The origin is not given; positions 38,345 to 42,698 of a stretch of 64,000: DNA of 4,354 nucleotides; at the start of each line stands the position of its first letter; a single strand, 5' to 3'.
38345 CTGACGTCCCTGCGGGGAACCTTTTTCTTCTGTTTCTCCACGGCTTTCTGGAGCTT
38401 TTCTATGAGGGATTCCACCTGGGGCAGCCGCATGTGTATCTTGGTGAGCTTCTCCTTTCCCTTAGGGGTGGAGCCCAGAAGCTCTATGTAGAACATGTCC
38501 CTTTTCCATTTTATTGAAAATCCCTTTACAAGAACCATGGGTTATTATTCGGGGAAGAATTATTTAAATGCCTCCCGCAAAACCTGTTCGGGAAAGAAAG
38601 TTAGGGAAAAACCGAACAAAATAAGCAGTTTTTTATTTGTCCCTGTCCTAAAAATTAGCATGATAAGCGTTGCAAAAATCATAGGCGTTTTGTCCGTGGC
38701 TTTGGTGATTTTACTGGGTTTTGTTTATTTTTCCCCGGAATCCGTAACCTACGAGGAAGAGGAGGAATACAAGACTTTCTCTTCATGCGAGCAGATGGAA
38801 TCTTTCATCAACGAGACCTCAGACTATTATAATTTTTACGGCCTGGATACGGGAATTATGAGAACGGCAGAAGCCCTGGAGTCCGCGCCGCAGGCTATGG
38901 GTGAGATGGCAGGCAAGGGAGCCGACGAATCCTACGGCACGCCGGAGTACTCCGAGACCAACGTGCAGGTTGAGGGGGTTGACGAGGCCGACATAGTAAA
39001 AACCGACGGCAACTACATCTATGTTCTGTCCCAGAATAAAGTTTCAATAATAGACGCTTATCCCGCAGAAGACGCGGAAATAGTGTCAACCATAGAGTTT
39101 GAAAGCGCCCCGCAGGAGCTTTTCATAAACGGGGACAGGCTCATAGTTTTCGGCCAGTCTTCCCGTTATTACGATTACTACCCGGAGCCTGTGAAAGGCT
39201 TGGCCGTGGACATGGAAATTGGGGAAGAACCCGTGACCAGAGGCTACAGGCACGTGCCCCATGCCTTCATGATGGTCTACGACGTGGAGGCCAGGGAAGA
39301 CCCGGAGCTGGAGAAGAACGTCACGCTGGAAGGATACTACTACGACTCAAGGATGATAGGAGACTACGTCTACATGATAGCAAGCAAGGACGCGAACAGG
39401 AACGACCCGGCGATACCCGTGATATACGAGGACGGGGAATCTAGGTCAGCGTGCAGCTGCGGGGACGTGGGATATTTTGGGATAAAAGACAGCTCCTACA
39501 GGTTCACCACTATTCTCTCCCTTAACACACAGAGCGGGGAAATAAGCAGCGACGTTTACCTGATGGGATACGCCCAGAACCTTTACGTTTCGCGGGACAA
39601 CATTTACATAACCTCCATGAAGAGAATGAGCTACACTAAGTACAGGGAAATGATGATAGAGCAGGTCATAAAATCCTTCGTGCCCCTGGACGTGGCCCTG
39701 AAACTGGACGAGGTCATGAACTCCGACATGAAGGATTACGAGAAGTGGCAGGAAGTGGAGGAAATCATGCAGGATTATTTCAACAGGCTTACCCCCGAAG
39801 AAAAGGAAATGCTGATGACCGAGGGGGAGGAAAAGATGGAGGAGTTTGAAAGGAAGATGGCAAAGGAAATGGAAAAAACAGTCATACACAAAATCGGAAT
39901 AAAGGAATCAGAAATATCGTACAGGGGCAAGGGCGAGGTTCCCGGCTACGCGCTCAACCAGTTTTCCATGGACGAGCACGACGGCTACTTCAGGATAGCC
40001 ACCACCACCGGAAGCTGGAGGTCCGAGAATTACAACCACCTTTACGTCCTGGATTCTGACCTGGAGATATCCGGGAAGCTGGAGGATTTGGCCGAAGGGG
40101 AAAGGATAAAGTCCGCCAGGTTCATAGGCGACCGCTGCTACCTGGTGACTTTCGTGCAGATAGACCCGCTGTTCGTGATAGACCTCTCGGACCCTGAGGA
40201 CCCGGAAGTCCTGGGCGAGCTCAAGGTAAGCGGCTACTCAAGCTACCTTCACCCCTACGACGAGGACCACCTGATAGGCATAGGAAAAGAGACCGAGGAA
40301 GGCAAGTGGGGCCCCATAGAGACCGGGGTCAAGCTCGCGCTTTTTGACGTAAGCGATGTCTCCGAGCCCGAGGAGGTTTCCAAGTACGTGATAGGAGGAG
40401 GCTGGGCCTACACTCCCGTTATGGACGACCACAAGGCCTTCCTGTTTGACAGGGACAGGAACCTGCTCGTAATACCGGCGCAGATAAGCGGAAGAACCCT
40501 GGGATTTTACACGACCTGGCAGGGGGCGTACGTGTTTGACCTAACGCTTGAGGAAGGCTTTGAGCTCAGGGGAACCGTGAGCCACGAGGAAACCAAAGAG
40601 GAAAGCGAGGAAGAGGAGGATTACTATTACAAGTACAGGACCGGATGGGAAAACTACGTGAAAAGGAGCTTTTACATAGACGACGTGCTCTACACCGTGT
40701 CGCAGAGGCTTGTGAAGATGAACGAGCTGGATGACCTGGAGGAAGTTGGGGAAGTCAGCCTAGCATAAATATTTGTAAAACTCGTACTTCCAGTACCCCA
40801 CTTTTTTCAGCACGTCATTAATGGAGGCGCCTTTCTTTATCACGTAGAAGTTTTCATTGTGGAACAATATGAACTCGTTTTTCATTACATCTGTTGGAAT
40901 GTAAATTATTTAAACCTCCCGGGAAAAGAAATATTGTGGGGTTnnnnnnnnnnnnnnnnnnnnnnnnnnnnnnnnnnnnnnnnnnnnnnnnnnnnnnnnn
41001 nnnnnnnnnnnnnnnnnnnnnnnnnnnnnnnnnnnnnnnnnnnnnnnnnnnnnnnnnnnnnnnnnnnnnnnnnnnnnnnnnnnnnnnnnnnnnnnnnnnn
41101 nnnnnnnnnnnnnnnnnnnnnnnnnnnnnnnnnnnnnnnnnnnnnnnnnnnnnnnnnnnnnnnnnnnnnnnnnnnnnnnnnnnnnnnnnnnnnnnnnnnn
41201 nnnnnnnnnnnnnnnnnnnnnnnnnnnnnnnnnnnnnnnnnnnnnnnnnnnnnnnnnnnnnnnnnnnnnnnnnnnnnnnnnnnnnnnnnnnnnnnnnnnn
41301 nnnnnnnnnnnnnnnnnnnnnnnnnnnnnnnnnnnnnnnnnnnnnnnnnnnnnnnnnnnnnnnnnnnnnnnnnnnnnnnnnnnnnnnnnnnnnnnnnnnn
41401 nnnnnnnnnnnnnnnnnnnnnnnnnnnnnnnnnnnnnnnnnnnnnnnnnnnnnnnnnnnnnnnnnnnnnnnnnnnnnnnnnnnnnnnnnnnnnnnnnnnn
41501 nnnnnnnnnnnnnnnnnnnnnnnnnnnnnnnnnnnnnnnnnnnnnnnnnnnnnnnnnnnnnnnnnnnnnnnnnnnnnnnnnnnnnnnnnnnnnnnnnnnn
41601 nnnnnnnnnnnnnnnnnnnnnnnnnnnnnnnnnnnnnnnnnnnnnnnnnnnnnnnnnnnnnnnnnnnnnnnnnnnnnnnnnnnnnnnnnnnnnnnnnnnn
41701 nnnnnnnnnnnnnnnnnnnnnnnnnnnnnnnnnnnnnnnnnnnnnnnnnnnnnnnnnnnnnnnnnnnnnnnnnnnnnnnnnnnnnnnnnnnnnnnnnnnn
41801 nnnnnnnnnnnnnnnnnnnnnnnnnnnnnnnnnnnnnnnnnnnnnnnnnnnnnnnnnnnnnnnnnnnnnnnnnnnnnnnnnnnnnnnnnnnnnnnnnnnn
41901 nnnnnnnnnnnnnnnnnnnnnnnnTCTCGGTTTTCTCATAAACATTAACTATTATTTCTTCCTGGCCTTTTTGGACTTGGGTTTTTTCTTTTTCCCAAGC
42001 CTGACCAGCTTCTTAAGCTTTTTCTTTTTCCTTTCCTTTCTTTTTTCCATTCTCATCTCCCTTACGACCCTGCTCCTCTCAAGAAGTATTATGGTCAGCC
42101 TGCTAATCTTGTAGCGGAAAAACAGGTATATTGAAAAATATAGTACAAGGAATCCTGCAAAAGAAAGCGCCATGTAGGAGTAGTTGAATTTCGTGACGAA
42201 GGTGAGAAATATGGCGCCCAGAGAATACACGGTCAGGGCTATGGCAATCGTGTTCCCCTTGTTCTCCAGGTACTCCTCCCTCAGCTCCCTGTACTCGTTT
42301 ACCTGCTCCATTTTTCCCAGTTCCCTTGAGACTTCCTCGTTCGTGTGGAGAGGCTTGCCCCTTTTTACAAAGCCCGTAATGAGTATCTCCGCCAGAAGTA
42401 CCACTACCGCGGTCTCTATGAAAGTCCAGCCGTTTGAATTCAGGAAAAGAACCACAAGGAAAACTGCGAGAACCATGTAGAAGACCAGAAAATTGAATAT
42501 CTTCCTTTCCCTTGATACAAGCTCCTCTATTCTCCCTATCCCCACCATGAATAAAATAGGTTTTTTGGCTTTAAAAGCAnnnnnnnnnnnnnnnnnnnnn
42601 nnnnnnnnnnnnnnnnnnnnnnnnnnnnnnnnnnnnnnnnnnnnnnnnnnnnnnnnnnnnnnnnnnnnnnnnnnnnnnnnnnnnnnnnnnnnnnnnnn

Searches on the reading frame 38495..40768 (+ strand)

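Call 31: search_protein_families(library=pfam, proteins=[window:38495-40768:+], max_evalue=0.01)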
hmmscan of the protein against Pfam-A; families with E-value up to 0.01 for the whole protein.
window:38495-40768:+ (757 aa): 1 family
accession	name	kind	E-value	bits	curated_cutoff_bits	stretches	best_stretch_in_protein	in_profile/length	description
PF09826.15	Beta_propel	-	3.9e-167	557.5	22.4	1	152-748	1-495/495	Beta propeller domain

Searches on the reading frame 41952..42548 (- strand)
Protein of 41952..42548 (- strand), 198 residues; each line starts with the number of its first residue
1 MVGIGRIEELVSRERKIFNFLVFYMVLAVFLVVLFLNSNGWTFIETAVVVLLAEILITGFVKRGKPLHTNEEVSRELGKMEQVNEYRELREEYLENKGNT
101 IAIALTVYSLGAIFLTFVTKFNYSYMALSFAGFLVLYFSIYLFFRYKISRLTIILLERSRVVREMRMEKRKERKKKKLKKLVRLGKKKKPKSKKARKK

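Call 31: search_protein_families(library=pfam, proteins=[window:41952-42548:-], max_evalue=0.01)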
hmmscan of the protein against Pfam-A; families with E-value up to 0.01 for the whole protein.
window:41952-42548:- (198 aa): 1 family
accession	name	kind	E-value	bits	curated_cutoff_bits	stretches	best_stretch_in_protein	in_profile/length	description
PF20990.2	DUF2207_C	-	0.0077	16.4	33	1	86-152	121-193/247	Predicted membrane protein (DUF2207) C-terminal domain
